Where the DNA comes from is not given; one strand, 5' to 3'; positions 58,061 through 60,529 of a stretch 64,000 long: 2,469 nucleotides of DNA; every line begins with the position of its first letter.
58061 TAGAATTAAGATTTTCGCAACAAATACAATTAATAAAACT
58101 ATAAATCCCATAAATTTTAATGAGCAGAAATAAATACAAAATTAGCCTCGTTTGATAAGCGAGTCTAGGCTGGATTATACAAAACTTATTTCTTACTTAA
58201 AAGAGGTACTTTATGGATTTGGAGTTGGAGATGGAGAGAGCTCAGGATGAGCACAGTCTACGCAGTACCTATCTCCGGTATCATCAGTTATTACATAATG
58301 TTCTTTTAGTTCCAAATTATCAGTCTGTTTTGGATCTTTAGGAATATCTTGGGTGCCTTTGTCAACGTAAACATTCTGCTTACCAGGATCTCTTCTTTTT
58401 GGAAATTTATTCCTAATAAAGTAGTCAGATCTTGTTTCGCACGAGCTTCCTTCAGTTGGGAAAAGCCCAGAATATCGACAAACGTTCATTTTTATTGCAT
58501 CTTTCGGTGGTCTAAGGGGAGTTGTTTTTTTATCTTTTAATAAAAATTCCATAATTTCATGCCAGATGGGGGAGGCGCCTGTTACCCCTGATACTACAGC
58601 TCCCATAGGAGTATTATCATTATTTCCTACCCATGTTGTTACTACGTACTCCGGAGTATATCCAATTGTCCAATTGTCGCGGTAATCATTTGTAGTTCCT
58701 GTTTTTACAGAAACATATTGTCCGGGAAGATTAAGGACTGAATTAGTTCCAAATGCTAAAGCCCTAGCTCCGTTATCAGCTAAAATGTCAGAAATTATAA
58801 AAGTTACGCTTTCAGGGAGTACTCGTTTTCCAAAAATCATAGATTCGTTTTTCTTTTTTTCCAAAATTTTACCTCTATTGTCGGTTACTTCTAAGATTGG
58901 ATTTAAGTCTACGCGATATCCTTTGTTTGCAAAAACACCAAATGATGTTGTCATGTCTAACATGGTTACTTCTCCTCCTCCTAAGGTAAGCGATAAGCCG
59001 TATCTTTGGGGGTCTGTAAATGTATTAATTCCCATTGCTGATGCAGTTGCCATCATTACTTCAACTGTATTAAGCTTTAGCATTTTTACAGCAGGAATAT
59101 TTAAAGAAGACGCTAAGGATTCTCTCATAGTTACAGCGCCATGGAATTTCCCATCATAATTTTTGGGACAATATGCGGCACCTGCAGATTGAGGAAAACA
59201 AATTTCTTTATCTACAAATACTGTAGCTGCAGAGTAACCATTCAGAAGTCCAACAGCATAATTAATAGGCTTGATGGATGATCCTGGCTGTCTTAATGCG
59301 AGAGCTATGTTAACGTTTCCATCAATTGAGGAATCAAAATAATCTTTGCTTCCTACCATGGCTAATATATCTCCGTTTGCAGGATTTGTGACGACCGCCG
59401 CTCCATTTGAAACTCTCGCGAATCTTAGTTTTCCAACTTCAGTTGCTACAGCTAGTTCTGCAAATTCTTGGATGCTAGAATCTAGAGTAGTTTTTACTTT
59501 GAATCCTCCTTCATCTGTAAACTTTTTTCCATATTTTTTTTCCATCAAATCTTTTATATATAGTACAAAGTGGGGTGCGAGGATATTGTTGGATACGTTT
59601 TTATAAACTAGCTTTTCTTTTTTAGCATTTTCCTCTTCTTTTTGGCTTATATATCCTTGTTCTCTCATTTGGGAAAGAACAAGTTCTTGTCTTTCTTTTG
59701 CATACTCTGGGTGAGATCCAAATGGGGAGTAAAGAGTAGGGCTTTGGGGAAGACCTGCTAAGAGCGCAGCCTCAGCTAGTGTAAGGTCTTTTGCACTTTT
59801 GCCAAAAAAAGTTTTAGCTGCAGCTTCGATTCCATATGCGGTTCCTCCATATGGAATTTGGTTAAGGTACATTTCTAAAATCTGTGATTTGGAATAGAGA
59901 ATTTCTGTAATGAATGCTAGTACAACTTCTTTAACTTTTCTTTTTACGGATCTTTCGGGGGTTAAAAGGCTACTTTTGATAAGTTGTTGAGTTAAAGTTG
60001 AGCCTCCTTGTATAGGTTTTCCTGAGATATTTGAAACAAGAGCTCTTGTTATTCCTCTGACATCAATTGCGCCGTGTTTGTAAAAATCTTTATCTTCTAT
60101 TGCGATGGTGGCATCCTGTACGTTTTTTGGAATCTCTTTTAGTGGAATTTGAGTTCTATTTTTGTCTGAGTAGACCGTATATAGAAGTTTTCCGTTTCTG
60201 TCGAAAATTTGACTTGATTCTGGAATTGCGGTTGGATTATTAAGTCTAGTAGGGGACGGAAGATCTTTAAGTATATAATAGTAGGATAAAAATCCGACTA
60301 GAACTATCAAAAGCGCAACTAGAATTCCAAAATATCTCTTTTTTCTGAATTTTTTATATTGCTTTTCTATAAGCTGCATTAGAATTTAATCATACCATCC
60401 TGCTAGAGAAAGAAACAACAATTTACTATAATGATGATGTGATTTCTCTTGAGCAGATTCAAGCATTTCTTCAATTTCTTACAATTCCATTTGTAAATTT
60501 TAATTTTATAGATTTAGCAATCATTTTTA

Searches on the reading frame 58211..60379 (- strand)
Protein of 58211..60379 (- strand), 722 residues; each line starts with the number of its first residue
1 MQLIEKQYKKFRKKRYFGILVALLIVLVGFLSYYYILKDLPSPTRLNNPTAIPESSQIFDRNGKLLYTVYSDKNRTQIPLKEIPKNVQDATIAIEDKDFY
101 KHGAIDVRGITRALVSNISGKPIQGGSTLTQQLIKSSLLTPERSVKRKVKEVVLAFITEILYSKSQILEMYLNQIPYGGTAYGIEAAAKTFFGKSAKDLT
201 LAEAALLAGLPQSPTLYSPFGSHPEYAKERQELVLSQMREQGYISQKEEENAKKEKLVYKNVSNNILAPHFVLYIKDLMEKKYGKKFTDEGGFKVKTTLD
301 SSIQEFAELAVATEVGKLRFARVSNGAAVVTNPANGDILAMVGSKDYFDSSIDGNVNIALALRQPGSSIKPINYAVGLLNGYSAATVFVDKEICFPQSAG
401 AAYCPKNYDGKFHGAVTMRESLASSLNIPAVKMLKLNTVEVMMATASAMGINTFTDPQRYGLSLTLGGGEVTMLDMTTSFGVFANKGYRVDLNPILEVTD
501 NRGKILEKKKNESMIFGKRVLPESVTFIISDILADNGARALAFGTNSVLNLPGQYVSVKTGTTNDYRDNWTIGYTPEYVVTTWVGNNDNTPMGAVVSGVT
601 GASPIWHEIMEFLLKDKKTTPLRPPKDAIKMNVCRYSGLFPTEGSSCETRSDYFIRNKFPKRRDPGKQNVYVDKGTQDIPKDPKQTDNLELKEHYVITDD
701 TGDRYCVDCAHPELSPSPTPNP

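Call 37: search_protein_families(library=pfam, proteins=[window:58211-60379:-], max_evalue=0.00001)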
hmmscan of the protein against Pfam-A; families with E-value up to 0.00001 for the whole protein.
window:58211-60379:- (722 aa): 2 families
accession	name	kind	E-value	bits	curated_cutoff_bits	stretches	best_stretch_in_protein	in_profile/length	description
PF00912.28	Transgly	-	9.3e-64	214.6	27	1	63-238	2-177/178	Transglycosylase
PF00905.27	Transpeptidase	-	1.3e-17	64.4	22.1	1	326-588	1-282/299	Penicillin binding protein transpeptidase domain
